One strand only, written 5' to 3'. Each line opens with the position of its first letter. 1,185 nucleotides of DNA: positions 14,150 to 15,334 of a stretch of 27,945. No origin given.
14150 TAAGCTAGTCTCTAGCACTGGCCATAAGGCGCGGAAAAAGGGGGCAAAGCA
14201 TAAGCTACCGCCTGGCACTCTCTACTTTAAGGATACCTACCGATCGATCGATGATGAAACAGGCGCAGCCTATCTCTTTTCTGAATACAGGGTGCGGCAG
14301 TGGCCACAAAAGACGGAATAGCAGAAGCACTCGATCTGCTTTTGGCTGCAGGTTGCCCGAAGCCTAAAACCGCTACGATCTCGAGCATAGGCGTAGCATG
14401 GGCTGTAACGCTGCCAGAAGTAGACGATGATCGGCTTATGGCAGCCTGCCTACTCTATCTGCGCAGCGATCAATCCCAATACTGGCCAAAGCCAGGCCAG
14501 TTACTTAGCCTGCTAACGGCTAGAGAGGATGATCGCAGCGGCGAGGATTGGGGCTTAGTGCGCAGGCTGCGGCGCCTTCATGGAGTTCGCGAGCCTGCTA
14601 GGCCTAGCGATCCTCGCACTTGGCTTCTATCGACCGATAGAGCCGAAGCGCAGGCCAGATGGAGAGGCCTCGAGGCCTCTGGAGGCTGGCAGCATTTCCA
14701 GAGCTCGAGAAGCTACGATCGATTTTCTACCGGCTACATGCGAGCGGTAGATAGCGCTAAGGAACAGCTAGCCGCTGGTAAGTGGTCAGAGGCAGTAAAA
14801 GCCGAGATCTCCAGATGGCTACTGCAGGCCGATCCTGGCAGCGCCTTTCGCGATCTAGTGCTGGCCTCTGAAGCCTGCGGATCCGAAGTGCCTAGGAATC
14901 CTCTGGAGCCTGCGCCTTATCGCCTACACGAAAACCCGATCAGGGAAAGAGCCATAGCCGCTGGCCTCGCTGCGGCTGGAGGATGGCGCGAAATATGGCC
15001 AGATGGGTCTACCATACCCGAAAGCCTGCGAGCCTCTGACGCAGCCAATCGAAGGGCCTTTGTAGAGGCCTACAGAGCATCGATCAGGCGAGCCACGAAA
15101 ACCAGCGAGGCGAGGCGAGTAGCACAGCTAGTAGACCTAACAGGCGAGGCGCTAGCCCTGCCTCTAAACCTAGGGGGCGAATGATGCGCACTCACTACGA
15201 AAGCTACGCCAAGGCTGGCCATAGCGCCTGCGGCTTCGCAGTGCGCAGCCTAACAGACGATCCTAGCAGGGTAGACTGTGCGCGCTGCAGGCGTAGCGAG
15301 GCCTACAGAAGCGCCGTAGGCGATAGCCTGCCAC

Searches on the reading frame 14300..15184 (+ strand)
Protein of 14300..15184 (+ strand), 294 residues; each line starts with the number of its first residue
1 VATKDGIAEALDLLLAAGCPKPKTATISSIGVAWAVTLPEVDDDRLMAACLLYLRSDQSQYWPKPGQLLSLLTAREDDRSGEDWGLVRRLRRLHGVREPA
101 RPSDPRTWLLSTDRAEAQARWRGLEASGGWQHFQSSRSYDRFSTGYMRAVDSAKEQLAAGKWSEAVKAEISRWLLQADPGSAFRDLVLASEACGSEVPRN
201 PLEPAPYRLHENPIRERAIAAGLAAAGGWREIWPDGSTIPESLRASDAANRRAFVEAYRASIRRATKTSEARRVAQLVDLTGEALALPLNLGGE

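Call 4: search_protein_families(library=pfam, proteins=[window:14300-15184:+], max_evalue=0.1)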
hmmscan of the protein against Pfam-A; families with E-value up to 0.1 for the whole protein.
window:14300-15184:+ (294 aa): 0 families

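Call 5: search_protein_families(library=phrogs, proteins=[window:14300-15184:+], max_evalue=0.01)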
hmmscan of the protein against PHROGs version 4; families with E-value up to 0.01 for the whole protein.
window:14300-15184:+ (294 aa): 0 families

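Call 35: search_protein_families(library=ncbifam, proteins=[window:14300-15184:+], max_evalue=0.1)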
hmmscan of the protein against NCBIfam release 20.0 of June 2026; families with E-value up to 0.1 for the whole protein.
window:14300-15184:+ (294 aa): 0 families

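Call 53: find_homologous_proteins(query=window:14300-15184:+)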
Query window:14300-15184:+ (294 aa): 11 proteins with E <= 0.001 among 8000 candidates.
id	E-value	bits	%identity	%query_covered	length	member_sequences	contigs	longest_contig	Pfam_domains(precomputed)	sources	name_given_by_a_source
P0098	4.1e-189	645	100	100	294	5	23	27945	-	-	-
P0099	1.7e-112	393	61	100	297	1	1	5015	-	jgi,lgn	-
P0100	2.4e-112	393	63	99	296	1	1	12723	-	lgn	-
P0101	1.7e-111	390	61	100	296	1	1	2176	-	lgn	-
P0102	1.7e-111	390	62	98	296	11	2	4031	-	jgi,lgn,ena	-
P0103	3.2e-108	379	62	98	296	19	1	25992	-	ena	-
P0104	4.9e-105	369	58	99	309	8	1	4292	-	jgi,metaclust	metaclust:\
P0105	4.1e-96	340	55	98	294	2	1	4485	-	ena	-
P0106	5.4e-82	293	49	99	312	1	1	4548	-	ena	-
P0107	1.2e-78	282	49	100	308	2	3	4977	-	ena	-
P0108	2.9e-27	114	38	86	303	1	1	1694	-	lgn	-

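Call 55: search_solved_structures(query=A4, max_evalue=10)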
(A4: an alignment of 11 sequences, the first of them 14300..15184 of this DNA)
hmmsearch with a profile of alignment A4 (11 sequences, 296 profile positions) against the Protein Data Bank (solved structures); distinct sequences matched with E-value up to 10: 0.
